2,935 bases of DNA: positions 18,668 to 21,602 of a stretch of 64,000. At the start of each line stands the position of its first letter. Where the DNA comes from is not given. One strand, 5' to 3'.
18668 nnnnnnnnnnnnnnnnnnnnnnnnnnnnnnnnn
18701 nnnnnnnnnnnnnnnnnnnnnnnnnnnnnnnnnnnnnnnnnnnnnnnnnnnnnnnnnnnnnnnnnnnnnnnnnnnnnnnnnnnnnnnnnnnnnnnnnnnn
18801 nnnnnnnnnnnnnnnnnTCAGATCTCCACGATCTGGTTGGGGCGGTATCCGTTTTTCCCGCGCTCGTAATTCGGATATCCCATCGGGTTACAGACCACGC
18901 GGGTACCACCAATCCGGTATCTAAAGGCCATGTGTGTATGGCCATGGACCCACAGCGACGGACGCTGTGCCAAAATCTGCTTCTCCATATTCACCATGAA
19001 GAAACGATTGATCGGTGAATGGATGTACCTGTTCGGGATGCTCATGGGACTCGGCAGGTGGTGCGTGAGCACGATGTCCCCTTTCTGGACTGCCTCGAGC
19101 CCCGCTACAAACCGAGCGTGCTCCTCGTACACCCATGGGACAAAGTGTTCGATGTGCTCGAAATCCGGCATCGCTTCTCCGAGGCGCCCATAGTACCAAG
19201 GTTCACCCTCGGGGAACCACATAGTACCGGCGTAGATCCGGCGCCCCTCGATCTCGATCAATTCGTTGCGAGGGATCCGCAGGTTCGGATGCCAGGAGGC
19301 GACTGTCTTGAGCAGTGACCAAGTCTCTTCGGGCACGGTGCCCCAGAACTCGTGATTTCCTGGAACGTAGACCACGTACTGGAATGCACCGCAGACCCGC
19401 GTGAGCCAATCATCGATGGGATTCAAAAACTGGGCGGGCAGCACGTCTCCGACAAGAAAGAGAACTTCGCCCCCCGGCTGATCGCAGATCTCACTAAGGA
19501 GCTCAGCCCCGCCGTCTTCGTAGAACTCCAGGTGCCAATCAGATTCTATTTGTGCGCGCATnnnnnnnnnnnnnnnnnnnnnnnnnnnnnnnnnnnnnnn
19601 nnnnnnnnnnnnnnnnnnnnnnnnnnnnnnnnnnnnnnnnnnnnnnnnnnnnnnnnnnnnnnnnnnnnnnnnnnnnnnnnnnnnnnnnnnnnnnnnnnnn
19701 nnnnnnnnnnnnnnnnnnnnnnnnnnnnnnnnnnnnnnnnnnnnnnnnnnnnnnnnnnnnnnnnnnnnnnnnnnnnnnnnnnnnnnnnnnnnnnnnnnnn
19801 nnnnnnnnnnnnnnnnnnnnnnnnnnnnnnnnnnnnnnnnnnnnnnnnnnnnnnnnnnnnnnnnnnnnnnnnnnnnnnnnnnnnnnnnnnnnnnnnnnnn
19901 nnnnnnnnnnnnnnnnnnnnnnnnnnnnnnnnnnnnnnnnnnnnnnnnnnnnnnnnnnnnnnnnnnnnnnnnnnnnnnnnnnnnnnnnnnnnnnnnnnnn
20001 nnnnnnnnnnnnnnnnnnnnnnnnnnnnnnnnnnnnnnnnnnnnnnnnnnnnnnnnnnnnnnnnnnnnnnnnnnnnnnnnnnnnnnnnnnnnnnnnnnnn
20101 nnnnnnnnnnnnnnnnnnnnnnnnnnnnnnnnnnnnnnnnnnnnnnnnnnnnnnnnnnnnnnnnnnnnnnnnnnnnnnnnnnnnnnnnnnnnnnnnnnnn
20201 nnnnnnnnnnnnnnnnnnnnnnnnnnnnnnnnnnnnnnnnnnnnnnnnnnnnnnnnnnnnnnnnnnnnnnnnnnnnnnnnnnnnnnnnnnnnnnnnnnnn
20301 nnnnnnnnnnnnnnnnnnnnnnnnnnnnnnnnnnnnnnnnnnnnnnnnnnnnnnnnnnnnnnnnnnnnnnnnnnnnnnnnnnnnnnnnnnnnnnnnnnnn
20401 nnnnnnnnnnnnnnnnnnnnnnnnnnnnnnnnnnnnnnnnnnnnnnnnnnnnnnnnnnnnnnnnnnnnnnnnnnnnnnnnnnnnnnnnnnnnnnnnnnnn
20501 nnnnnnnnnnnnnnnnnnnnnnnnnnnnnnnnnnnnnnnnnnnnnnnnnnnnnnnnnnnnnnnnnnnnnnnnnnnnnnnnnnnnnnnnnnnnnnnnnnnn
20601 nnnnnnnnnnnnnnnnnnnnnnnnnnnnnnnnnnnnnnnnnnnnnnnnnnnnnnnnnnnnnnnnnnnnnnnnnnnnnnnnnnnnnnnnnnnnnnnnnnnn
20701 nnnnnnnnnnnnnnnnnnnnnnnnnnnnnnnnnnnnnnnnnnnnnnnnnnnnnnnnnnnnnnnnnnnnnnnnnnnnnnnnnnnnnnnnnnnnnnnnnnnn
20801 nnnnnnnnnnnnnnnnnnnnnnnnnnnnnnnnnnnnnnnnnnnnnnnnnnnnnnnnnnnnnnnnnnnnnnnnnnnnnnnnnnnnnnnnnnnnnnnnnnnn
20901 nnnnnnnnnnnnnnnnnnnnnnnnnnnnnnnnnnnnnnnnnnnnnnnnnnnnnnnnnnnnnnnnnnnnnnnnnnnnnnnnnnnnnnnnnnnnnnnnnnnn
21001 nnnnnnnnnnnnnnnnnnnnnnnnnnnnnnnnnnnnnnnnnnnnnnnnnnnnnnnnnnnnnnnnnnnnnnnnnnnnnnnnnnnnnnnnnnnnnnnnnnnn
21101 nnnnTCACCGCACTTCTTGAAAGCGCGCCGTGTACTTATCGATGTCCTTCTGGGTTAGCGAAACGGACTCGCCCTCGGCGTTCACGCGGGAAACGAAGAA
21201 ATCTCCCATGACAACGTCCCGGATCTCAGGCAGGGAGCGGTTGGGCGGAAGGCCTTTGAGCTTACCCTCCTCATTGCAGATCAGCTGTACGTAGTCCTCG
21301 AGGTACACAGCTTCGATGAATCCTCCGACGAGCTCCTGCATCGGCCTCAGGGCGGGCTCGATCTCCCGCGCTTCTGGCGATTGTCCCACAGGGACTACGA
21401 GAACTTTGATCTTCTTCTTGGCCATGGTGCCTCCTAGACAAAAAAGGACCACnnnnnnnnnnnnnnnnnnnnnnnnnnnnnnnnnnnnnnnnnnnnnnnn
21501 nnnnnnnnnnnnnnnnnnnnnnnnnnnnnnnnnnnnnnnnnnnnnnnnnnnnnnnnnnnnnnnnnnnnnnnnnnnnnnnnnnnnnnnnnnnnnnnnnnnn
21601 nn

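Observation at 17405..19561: Split polynucleotide-kinase/phosphatase-like pair: P-loop kinase + calcineurin-like phosphoesterase flanking a Cys-rich protein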

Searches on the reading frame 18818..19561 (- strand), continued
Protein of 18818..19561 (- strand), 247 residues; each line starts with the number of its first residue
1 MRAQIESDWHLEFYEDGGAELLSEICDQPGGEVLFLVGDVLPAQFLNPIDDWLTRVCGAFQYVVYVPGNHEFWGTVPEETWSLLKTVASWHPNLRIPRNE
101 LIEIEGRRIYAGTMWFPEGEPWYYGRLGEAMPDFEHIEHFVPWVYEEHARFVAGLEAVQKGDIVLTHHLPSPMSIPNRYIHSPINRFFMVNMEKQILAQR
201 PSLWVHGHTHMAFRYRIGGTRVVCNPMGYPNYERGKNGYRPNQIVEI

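Call 76: get_annotated_region(hit=H25, flank=12000)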
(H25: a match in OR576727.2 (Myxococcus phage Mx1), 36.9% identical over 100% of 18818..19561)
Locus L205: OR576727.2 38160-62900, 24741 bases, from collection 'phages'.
description: Myxococcus phage Mx1, complete genome.
organism: Myxococcus phage Mx1 (NCBI taxid 2994995)
taxonomy: Viruses; Duplodnaviria; Heunggongvirae; Uroviricota; Caudoviricetes
host: Myxococcus sp.; source: cow dung; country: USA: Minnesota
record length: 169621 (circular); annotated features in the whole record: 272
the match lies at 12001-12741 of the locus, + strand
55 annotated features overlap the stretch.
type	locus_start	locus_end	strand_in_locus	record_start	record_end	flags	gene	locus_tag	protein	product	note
CDS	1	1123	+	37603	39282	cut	-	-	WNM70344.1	hypothetical protein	-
CDS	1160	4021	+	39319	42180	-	-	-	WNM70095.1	tail sheath protein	-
CDS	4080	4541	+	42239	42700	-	-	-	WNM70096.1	hypothetical protein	-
CDS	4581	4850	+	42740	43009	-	-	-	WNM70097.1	RNA ligase A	-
CDS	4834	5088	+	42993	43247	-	-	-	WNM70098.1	hypothetical protein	-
tRNA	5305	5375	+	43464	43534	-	-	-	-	tRNA-Lys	-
tRNA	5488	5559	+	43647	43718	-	-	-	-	tRNA-Gln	-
CDS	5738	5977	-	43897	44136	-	-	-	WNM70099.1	hypothetical protein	-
tRNA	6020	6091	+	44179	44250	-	-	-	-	tRNA-Thr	-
CDS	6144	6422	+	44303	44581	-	-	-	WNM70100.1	hypothetical protein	-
tRNA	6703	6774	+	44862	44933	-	-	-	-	tRNA-Glu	-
tRNA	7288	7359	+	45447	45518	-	-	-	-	tRNA-Ile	-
CDS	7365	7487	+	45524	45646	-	-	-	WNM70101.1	hypothetical protein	-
tRNA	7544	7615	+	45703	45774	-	-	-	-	tRNA-Asp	-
tRNA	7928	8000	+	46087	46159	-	-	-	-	tRNA-Phe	-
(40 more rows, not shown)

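Call 77: get_annotated_region(hit=H29, flank=5000)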
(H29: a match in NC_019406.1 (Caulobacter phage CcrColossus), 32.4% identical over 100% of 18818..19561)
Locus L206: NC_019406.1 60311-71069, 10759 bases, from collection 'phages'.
description: Caulobacter phage CcrColossus, complete genome.
organism: Caulobacter phage CcrColossus (NCBI taxid 1211640)
taxonomy: Viruses; Duplodnaviria; Heunggongvirae; Uroviricota; Caudoviricetes; Dolichocephalovirinae; Colossusvirus; Colossusvirus colossus
host: Caulobacter crescentus; source: surface water; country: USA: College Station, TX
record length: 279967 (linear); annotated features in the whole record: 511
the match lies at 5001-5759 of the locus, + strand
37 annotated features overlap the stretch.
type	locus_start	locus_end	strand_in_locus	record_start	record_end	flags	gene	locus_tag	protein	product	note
CDS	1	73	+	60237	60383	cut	-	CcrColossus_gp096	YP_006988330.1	hypothetical protein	-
CDS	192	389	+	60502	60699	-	-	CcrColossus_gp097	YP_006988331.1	hypothetical protein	-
regulatory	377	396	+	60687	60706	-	-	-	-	terminator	predicted rho-independent terminator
tRNA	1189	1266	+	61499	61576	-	-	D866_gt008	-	tRNA-OTHER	-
tRNA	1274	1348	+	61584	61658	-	-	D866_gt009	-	tRNA-Pro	-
tRNA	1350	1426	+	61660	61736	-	-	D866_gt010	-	tRNA-Pro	-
tRNA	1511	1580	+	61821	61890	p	-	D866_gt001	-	tRNA-OTHER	-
tRNA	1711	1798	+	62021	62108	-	-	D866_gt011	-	tRNA-Lys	-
tRNA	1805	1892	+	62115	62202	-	-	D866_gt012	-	tRNA-Leu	-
tRNA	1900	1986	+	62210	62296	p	-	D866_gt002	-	tRNA-OTHER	-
tRNA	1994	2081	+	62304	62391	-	-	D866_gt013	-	tRNA-Leu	-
tRNA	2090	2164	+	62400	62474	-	-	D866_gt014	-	tRNA-His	-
tRNA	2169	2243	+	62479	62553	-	-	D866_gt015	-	tRNA-Ala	-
tRNA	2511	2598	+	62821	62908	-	-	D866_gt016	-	tRNA-Ser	-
CDS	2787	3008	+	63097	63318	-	-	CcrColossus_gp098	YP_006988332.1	hypothetical protein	-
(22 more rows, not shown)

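Call 78: get_annotated_region(hit=H44, flank=5000)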
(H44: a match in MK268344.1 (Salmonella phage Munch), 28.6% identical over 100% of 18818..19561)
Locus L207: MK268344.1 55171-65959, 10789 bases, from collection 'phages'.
description: Salmonella phage Munch, complete genome.
organism: Salmonella phage Munch (NCBI taxid 2500169)
taxonomy: Viruses; Duplodnaviria; Heunggongvirae; Uroviricota; Caudoviricetes
host: Salmonella; source: cattle feedlot in south Texas; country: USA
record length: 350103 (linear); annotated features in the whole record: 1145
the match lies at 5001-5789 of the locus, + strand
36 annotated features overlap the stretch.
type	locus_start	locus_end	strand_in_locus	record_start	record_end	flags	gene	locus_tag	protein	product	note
CDS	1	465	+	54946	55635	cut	-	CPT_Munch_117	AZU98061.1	hypothetical protein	-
regulatory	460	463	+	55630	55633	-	-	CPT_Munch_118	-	ribosome_binding_site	CPT_Munch_118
CDS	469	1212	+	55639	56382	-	-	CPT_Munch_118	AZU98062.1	metallo-phosphatase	-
regulatory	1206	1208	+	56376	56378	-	-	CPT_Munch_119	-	ribosome_binding_site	CPT_Munch_119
CDS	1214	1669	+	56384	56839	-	-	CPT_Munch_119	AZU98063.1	hypothetical protein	-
regulatory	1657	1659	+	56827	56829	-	-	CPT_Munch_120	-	ribosome_binding_site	CPT_Munch_120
CDS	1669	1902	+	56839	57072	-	-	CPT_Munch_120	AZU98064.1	hypothetical protein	-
regulatory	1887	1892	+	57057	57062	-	-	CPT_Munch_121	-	ribosome_binding_site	CPT_Munch_121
CDS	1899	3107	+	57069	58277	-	-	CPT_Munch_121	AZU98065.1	hypothetical protein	-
regulatory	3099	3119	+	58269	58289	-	-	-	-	terminator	-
regulatory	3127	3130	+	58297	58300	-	-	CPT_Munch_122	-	ribosome_binding_site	CPT_Munch_122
CDS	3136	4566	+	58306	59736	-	-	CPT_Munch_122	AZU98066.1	DNA ligase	-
regulatory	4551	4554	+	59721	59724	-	-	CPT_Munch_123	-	ribosome_binding_site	CPT_Munch_123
CDS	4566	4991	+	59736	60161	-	-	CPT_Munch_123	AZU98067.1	hypothetical protein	-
regulatory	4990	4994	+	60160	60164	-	-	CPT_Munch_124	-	ribosome_binding_site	CPT_Munch_124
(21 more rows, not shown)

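Call 79: get_annotated_region(hit=H38, flank=5000)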
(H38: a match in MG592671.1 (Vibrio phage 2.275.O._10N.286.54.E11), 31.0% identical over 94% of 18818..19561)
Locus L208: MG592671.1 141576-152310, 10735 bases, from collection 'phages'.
description: Vibrio phage 2.275.O._10N.286.54.E11, partial genome.
organism: Vibrio phage 2.275.O._10N.286.54.E11 (NCBI taxid 1881285)
taxonomy: Viruses; Duplodnaviria; Heunggongvirae; Uroviricota; Caudoviricetes
host: Vibrio cyclitrophicus; source: iron chloride precipitation of 0.2um-filtered seawater, resuspended in oxalate solution; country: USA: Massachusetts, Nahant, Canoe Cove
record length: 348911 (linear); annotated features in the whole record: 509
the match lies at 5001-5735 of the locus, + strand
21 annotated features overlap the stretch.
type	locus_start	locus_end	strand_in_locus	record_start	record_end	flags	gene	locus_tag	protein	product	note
CDS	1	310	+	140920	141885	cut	-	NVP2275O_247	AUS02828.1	hypothetical protein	NVP2275O_247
CDS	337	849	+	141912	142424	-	-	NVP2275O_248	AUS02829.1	hypothetical protein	NVP2275O_248; tara_best_match:OM-RGC.v1.024177596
CDS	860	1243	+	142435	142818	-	-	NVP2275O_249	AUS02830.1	hypothetical protein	NVP2275O_249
CDS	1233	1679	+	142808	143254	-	-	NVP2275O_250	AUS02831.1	hypothetical protein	NVP2275O_250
CDS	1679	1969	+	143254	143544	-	-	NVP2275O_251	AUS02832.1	hypothetical protein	NVP2275O_251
CDS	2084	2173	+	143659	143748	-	-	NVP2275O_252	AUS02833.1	calcineurin-like phosphoesterase superfamily domain protein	NVP2275O_252; tara_best_match:OM-RGC.v1.017347846; cvp_best_match:RF_PEP_418488253; pfam:PF12850|cog:COG4186|pog:POG0157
CDS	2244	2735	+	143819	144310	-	-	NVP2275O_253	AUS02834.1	metallo-dependent phosphatase-like protein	NVP2275O_253; InterPro:IPR029052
CDS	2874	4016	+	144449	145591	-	-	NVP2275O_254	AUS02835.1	hypothetical protein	NVP2275O_254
CDS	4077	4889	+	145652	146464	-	-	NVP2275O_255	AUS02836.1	hypothetical protein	NVP2275O_255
CDS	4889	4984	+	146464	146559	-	-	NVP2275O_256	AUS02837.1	TMhelix containing protein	NVP2275O_256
CDS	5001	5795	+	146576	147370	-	-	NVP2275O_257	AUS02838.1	3',5'-cyclic AMP phosphodiesterase protein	NVP2275O_257; aclame_best_match:protein:vir:5360; tara_best_match:OM-RGC.v1.009663047; ...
CDS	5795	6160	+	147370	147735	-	-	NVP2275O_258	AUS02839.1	hypothetical protein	NVP2275O_258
CDS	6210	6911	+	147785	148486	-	-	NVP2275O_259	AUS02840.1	Clp protease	NVP2275O_259; aclame_best_match:protein:proph:180717; tara_best_match:OM-RGC.v1.014754503; ...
CDS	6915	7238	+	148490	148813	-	-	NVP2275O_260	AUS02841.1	putative house-cleaning noncanonical NTP pyrophosphatase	NVP2275O_260; tara_best_match:OM-RGC.v1.030442029; cog:COG4997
CDS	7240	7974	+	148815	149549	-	-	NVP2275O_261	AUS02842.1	hypothetical protein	NVP2275O_261; tara_best_match:OM-RGC.v1.008390323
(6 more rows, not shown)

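Call 81: get_annotated_region(hit=H26, flank=5000)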
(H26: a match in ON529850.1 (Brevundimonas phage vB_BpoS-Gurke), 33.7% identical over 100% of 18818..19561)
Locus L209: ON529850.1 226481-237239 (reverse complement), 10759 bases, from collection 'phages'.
description: Brevundimonas phage vB_BpoS-Gurke, complete genome.
organism: Brevundimonas phage vB_BpoS-Gurke (NCBI taxid 2948599)
taxonomy: Viruses; Duplodnaviria; Heunggongvirae; Uroviricota; Caudoviricetes; Dolichocephalovirinae
host: Brevundimonas pondensis LVF1; source: sewage; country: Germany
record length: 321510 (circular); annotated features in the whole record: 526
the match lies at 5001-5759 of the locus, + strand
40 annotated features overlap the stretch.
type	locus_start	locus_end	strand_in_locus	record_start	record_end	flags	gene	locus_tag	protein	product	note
tRNA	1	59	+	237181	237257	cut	-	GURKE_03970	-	tRNA-Gly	-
tRNA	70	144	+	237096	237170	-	-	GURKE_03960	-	tRNA-Gly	-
CDS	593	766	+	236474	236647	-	-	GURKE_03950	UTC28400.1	hypothetical protein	-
tRNA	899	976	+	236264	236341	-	-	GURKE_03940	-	tRNA-Glu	-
tRNA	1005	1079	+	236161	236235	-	-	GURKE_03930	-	tRNA-Asp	-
CDS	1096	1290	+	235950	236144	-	-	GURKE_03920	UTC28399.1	hypothetical protein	-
CDS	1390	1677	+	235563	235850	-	-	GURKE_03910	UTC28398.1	hypothetical protein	-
tRNA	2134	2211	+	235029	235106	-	-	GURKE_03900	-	tRNA-Pro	-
tRNA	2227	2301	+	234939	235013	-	-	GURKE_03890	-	tRNA-Pro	-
tRNA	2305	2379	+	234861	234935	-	-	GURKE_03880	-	tRNA-Pro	-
tRNA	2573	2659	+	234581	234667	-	-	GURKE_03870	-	tRNA-Lys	-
tRNA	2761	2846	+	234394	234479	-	-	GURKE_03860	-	tRNA-Leu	-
tRNA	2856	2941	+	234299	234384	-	-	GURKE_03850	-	tRNA-Leu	-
tRNA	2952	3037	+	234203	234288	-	-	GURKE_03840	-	tRNA-Leu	-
tRNA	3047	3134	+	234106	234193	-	-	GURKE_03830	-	tRNA-Leu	-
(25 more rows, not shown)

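Call 82: get_annotated_region(hit=H36, flank=5000)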
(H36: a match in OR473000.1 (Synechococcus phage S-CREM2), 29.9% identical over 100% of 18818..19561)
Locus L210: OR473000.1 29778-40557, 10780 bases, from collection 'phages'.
description: Synechococcus phage S-CREM2, complete genome.
organism: Synechococcus phage S-CREM2 (NCBI taxid 3075959)
taxonomy: Viruses; Duplodnaviria; Heunggongvirae; Uroviricota; Caudoviricetes; Kyanoviridae
host: Synechococcus sp. CRE1902; source: Changjiang River estuary surface water; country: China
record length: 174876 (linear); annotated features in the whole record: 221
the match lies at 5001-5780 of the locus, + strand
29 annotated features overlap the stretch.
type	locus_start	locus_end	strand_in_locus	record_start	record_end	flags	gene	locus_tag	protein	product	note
CDS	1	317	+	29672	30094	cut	-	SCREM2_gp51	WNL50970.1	intron-associated endonuclease II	-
CDS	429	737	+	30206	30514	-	-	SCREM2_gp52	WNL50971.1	hypothetical protein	-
CDS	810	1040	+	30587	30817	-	-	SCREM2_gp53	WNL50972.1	hypothetical protein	-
CDS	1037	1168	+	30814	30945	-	-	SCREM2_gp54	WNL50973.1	hypothetical protein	-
CDS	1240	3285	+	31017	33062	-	-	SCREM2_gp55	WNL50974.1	ribosome assembly protein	-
CDS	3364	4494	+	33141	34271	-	-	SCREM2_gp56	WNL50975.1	MoxR-like ATPase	-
CDS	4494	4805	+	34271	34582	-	-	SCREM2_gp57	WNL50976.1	hypothetical protein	-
CDS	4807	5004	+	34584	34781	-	-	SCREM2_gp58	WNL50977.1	hypothetical protein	-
CDS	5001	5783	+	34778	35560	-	-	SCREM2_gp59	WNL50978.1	metallophosphoesterase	-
CDS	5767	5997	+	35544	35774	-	-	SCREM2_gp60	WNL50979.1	hypothetical protein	-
CDS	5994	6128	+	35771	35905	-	-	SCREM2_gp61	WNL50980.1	hypothetical protein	-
CDS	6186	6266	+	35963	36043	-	-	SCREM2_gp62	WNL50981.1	hypothetical protein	-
CDS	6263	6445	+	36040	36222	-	-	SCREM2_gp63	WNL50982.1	hypothetical protein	-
CDS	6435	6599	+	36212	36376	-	-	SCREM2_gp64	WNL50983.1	hypothetical protein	-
CDS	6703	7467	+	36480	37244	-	-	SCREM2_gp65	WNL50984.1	RNA polymerase sigma factor 70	-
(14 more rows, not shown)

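Call 87: search_protein_families(library=padloc, proteins=[window:18818-19561:-], max_evalue=0.01)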
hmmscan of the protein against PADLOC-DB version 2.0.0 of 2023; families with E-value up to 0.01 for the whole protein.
window:18818-19561:- (247 aa): 1 family
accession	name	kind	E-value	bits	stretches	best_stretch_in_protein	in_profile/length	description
PDLC04908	PDC-S10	-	6.7e-07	26.8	1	27-126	26-120/223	-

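Call 96: find_encoding_contigs(protein=P0122, flank=6000, max_places=3)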
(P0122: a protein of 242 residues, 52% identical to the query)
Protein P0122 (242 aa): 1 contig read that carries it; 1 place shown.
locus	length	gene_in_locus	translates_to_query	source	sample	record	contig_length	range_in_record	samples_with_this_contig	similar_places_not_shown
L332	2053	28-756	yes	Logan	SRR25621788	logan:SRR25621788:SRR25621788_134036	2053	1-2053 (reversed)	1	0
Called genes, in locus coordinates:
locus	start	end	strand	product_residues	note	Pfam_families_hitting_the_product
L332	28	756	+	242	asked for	PF00149:Metallophos, PF12850:Metallophos_2 (faint)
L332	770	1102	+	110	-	-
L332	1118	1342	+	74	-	-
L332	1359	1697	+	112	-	-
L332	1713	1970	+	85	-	-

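Call 97: find_encoding_contigs(protein=P0125, flank=6000, max_places=3)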
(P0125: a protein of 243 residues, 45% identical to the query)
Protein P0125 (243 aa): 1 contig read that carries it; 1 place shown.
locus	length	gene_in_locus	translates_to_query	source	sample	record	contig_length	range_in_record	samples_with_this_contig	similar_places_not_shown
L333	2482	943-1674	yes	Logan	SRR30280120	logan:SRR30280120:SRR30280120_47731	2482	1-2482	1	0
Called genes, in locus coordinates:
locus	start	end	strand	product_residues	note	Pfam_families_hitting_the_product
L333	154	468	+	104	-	PF12957:DUF3846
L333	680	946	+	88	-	-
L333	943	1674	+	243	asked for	PF00149:Metallophos, PF12850:Metallophos_2 (faint), PF14582:Metallophos_3 (faint)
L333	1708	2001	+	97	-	-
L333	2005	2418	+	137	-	-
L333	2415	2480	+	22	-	?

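Call 98: find_encoding_contigs(protein=P0124, flank=6000, max_places=3)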
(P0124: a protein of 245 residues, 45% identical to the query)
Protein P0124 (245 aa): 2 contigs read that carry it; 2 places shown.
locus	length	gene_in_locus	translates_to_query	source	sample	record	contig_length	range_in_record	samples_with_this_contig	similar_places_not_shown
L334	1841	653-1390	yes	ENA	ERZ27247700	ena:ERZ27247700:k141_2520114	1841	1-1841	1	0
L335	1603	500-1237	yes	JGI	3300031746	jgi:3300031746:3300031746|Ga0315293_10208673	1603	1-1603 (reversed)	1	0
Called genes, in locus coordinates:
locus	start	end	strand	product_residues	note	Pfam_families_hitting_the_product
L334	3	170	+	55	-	?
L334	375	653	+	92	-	-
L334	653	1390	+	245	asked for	PF00149:Metallophos, PF12850:Metallophos_2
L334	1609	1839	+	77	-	?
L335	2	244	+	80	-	?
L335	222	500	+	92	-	-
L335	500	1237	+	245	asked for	PF00149:Metallophos, PF12850:Metallophos_2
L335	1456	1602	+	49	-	?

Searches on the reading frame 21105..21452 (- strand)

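Call 3: search_protein_families(library=pfam, proteins=[window:21105-21452:-], max_evalue=0.1)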
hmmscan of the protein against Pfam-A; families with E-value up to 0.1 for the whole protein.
window:21105-21452:- (115 aa): 1 family
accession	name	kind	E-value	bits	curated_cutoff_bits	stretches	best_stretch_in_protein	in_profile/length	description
PF12957.13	DUF3846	-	1.2e-27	96.5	27.5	1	15-112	1-103/103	Domain of unknown function (DUF3846)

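Call 4: search_protein_families(library=phrogs, proteins=[window:21105-21452:-], max_evalue=0.01)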
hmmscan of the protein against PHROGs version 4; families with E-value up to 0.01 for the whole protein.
window:21105-21452:- (115 aa): 1 family
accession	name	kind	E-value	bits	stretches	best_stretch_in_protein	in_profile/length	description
phrog_3777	-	unknown function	3.2e-21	76.3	1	11-112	2-117/127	-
